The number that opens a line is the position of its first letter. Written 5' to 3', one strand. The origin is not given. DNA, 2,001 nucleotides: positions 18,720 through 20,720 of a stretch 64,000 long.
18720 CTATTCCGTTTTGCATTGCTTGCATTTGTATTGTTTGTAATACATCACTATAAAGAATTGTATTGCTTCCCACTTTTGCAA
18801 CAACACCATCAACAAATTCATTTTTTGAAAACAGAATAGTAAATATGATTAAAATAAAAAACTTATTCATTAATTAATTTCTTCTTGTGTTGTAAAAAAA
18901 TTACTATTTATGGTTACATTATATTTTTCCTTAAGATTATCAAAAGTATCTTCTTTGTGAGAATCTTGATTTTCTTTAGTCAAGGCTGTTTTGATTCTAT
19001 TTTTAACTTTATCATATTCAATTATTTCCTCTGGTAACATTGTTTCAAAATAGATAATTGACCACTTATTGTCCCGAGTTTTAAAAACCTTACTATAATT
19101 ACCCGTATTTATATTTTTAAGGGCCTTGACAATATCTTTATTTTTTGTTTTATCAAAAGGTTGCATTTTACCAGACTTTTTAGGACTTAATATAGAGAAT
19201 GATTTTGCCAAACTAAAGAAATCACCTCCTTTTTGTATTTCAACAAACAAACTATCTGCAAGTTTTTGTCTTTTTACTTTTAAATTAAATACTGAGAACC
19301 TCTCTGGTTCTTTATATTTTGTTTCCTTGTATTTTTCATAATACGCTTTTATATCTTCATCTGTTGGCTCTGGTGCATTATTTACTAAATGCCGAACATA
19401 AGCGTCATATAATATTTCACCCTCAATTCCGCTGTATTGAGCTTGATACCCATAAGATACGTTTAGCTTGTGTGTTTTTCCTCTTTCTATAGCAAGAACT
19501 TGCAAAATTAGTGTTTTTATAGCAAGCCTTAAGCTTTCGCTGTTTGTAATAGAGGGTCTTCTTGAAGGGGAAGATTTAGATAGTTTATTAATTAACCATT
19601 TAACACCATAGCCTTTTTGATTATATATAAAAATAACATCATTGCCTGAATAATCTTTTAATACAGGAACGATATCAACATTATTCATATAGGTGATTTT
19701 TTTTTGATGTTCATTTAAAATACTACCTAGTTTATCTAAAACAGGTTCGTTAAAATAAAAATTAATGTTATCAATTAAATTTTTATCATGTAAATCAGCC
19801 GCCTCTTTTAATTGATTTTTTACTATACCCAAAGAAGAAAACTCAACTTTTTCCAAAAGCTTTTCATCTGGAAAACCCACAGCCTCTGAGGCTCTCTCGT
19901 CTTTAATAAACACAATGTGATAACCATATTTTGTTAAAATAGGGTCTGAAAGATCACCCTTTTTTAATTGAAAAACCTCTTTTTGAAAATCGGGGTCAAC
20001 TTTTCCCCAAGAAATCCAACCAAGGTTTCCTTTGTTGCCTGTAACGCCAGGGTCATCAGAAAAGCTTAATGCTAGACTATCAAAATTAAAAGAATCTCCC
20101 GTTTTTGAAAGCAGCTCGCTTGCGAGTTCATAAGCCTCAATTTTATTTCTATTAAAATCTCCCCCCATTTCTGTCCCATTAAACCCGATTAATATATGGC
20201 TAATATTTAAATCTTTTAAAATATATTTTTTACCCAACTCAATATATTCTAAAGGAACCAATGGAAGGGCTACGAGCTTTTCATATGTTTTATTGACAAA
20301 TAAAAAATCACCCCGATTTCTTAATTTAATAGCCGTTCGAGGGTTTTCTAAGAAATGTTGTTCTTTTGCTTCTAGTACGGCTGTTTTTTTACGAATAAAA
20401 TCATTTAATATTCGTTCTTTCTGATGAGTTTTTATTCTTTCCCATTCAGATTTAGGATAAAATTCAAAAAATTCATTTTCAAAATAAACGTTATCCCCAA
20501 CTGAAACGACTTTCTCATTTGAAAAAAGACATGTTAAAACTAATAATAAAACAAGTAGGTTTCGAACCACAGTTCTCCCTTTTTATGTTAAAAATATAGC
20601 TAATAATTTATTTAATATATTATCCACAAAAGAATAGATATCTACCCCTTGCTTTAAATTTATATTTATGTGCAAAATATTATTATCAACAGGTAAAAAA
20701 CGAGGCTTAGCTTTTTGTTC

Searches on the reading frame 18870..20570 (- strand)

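Call 50: search_protein_families(library=pfam, proteins=[window:18870-20570:-], max_evalue=0.00001)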
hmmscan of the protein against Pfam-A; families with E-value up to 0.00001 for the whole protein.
window:18870-20570:- (566 aa): 3 families
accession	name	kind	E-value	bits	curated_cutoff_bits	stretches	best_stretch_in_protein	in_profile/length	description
PF13616.12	Rotamase_3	-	5.4e-29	101.5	22.5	1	120-225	15-115/116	PPIC-type PPIASE domain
PF00639.27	Rotamase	-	2.7e-25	89.6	21.7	1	125-223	1-96/97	PPIC-type PPIASE domain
PF13145.12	Rotamase_2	-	2e-20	74.2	27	1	402-524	1-121/121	PPIC-type PPIASE domain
